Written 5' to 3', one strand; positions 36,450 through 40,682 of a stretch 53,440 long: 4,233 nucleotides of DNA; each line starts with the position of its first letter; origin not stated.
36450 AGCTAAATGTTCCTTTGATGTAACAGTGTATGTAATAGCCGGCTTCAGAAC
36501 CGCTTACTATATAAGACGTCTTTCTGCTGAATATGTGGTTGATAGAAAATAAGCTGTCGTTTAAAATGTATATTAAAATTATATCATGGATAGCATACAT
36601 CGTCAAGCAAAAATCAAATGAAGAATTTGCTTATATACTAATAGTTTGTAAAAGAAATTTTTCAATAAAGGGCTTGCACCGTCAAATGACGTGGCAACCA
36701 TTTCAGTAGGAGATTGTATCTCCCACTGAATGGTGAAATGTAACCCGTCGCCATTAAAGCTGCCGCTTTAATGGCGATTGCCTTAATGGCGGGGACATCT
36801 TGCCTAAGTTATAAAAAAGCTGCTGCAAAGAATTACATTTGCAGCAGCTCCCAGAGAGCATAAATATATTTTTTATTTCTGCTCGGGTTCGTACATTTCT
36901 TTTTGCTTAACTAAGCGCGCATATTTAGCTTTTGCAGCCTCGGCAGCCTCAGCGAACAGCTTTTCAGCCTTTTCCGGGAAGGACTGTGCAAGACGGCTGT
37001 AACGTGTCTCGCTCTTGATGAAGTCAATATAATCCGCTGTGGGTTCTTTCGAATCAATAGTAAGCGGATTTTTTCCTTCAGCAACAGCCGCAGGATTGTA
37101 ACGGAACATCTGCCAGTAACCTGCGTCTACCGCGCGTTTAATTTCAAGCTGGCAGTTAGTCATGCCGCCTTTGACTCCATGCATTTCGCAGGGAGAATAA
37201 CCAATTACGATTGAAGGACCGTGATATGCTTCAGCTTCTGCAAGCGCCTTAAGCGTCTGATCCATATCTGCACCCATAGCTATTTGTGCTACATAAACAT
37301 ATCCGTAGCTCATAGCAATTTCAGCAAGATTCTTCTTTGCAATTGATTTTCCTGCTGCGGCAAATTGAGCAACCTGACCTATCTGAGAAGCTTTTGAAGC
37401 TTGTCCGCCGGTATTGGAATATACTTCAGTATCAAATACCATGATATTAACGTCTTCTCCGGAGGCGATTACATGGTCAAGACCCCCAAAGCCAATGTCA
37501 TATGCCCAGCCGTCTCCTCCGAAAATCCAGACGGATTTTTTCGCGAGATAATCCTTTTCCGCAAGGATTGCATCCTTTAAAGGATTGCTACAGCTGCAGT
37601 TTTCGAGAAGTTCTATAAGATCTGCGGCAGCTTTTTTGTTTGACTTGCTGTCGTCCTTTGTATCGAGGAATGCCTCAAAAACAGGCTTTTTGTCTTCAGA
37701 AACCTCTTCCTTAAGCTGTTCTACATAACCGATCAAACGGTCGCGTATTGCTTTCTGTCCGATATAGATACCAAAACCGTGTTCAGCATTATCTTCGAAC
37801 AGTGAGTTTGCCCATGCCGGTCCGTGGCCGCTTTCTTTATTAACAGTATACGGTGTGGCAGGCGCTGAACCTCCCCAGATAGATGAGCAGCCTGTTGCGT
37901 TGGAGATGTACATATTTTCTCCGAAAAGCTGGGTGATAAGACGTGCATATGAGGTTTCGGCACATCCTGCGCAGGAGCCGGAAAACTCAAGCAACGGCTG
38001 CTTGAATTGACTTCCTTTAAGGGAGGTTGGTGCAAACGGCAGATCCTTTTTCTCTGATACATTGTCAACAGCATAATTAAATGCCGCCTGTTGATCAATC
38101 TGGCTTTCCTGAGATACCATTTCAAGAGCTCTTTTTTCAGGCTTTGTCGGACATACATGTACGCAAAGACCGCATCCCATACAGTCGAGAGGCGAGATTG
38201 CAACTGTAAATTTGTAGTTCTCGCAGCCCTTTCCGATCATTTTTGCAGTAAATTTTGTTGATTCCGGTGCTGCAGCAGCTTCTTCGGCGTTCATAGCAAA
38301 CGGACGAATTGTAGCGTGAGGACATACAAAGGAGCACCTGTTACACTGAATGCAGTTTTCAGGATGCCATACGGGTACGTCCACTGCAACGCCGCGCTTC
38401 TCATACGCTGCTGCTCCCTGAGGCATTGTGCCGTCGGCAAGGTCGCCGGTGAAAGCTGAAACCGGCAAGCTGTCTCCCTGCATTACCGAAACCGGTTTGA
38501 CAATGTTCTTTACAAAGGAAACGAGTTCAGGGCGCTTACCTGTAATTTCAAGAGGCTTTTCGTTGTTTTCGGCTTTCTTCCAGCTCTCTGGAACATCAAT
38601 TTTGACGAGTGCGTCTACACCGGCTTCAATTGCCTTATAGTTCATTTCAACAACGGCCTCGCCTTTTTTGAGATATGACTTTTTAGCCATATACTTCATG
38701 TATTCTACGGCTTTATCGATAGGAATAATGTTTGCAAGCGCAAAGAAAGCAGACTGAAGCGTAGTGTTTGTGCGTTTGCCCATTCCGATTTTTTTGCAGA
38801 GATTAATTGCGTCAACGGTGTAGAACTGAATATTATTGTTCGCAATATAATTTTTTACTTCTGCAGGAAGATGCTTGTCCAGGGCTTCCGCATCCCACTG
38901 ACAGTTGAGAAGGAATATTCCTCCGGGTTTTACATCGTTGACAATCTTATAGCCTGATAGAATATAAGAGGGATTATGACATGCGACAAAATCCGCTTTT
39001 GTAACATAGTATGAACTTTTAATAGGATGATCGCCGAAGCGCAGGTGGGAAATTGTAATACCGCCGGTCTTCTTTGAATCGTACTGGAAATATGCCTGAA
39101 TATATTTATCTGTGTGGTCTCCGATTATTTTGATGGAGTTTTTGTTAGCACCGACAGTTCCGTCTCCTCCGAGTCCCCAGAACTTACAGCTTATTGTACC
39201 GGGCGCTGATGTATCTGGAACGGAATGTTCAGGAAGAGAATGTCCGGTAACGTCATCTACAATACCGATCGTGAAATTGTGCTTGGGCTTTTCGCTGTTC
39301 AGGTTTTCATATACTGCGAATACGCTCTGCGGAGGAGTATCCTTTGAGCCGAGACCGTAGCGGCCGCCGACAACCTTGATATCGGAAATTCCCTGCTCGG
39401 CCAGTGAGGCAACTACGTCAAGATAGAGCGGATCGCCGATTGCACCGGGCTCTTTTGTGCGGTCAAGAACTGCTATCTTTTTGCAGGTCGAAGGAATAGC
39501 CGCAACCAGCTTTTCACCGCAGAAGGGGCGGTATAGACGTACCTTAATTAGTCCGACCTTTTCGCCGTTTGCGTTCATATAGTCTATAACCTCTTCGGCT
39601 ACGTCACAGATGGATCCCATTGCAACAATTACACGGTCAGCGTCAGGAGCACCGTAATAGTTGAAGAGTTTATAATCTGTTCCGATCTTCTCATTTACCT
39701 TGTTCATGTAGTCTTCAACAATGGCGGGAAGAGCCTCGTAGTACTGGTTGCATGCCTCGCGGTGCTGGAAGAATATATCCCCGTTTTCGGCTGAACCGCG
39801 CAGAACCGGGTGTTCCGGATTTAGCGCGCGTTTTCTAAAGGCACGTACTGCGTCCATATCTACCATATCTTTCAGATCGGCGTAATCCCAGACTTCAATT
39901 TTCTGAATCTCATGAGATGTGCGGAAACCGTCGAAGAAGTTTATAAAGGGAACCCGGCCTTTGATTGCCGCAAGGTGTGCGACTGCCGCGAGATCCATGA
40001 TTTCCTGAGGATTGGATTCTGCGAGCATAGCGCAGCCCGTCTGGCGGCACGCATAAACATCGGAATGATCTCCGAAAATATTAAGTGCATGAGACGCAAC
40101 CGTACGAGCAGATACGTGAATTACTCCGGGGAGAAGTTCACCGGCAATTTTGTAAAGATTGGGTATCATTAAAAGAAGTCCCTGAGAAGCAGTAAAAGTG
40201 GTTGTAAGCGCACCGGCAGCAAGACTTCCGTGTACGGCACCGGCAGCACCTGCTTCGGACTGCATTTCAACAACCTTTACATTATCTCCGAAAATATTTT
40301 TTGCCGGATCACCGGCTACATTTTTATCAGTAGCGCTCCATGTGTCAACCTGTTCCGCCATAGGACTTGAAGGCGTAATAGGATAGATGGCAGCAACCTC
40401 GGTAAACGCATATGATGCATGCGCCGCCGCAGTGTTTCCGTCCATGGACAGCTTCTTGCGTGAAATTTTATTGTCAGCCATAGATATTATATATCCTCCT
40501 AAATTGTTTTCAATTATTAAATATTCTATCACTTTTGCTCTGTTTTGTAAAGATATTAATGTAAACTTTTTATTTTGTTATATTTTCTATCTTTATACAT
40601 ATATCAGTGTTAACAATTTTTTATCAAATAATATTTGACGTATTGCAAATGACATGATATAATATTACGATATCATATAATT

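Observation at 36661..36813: Modular, highly structured intergenic repeat family (six copies in 53 kb) with BOX/BIME-like architecture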

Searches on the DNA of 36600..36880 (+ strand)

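Call 18: search_rna_families(source=window, start=36600, end=36880, threshold=evalue, max_evalue=10)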
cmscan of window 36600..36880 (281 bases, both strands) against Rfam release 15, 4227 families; matches with E-value up to 10: 9.
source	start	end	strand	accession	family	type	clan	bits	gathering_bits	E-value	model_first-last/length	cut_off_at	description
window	36813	36880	-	RF01470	rli38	Gene; sRNA;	-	19.3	49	2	80-150/150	5'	Listeria sRNA rli38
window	36819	36849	+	RF04252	mir-8186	Gene; miRNA;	-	17.9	80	0.24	1-61/61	no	mir-8186 microRNA precursor family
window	36818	36848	-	RF04252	mir-8186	Gene; miRNA;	-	17.9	80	0.25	1-61/61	no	mir-8186 microRNA precursor family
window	36818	36849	-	RF02470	Ms_IGR-8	Gene; sRNA;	-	16.9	44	0.2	24-61/63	no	Mycobacterium sRNA Ms_IGR-8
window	36753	36850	-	RF02450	ncr1175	Gene; sRNA;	-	15.8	60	1.7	1-110/110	no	Bacillus sRNA ncr1175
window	36748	36777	+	RF03701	mir-4041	Gene; miRNA;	-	15.2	74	5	1-54/54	no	mir-4041 microRNA precursor family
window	36604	36659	+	RF01711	Lnt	Cis-reg;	-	15.2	55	8.5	1-63/63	no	Lnt RNA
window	36818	36849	+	RF02470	Ms_IGR-8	Gene; sRNA;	-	14.7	44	0.7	24-61/63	no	Mycobacterium sRNA Ms_IGR-8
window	36750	36778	-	RF01395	isrL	Gene; sRNA;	-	7.4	35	6.8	311-339/345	no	isrL Hfq binding RNA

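Call 74: search_dna_similar(query=window:36661-36813:+, collection=plasmids, mode=distant, max_evalue=0.01, max_rows=10)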
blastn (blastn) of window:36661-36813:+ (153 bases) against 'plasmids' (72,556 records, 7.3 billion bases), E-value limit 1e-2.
No match.

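Call 75: search_dna_similar(query=window:36661-36813:+, collection=phages, mode=distant, max_evalue=0.01, max_rows=10)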
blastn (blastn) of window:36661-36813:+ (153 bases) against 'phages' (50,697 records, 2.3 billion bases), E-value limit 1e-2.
No match.

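Call 83: search_rna_families(sources=[L048, L010, L022, L002], threshold=evalue, max_evalue=0.5)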
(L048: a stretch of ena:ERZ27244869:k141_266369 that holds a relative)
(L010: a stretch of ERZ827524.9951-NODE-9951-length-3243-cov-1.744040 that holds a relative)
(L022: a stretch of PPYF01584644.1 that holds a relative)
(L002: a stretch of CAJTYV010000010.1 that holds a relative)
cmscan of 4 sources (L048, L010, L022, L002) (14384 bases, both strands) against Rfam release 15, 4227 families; matches with E-value up to 0.5: 0.
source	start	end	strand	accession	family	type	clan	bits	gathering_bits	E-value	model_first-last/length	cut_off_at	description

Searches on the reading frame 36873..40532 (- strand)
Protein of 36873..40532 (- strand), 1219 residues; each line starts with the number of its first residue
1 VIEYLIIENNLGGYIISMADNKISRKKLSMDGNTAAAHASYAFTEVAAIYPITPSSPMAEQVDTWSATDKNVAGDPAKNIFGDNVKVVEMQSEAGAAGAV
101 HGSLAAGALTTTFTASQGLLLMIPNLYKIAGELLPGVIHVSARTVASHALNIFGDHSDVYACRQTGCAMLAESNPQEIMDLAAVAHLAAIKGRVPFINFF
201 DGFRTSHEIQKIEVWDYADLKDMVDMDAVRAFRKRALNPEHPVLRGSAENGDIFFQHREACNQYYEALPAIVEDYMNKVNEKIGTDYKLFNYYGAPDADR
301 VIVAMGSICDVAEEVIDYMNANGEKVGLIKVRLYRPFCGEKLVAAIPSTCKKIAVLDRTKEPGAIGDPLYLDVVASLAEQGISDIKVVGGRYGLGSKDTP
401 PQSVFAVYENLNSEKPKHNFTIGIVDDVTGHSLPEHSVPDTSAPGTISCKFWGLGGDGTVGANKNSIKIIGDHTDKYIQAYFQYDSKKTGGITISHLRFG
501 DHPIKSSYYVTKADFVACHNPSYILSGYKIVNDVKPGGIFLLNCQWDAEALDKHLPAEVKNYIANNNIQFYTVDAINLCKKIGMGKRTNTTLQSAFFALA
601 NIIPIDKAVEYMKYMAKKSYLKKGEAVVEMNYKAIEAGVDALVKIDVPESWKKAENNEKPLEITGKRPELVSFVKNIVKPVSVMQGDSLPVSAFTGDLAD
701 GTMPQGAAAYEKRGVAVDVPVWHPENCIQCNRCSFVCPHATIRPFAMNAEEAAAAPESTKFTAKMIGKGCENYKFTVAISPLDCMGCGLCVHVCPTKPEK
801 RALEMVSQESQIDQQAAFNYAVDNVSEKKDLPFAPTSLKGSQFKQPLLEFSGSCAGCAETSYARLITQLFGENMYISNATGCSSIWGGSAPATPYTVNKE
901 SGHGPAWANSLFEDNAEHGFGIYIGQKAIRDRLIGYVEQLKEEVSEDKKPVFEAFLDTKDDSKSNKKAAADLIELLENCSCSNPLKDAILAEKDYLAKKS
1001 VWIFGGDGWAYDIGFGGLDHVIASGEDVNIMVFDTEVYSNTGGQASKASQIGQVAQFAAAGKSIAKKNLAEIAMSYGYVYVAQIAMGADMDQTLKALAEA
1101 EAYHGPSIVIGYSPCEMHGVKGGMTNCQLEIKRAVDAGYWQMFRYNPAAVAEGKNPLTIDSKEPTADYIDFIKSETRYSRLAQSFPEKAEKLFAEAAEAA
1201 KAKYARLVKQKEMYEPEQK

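Call 12: search_protein_families(library=pfam, proteins=[window:36873-40532:-])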
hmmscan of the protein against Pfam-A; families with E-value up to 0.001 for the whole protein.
window:36873-40532:- (1219 aa): 17 families
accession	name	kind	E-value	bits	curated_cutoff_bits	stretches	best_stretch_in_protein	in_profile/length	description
PF01855.24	POR_N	-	5.9e-79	265.5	27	1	40-276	3-230/231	Pyruvate flavodoxin/ferredoxin oxidoreductase, thiamine diP-bdg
PF01558.24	POR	-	1.6e-34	120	27.4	1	455-639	1-172/173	Pyruvate ferredoxin/flavodoxin oxidoreductase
PF10371.14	EKR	-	4.7e-19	68.4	27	1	658-716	3-55/55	Domain of unknown function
PF17147.9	PFOR_II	-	4.7e-18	65.9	27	1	298-399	1-97/102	Pyruvate:ferredoxin oxidoreductase core domain II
PF02775.26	TPP_enzyme_C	-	4e-10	40.1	21.9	1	998-1109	46-149/151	Thiamine pyrophosphate enzyme, C-terminal TPP binding domain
PF00037.32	Fer4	-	4.5e-10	39.3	21.1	2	720-742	1-23/24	4Fe-4S binding domain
PF12838.12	Fer4_7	-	2.1e-09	38.2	27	1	726-797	1-51/52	4Fe-4S dicluster domain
PF13237.11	Fer4_10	-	1.3e-06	28.6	25.5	1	723-795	5-53/53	4Fe-4S dicluster domain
PF13484.11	Fer4_16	-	2.4e-06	28.7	30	1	726-796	1-65/66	4Fe-4S double cluster binding domain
PF13183.11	Fer4_8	-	3.2e-06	28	27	1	725-797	3-67/68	4Fe-4S dicluster domain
PF12797.12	Fer4_2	-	1.4e-05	25.1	24.5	0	778-796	4-22/22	4Fe-4S binding domain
PF14697.11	Fer4_21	-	1.5e-05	25.5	35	0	724-796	5-53/59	4Fe-4S dicluster domain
PF13187.11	Fer4_9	-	3.8e-05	24.1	27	1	726-797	1-50/52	4Fe-4S dicluster domain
PF13534.11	Fer4_17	-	5.6e-05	24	22.2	0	725-739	44-58/61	4Fe-4S dicluster domain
PF25160.1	LdpA_Fe-S-bd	-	0.00028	21.1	27.6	0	723-745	24-46/49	LdpA Fe-S cluster-binding domain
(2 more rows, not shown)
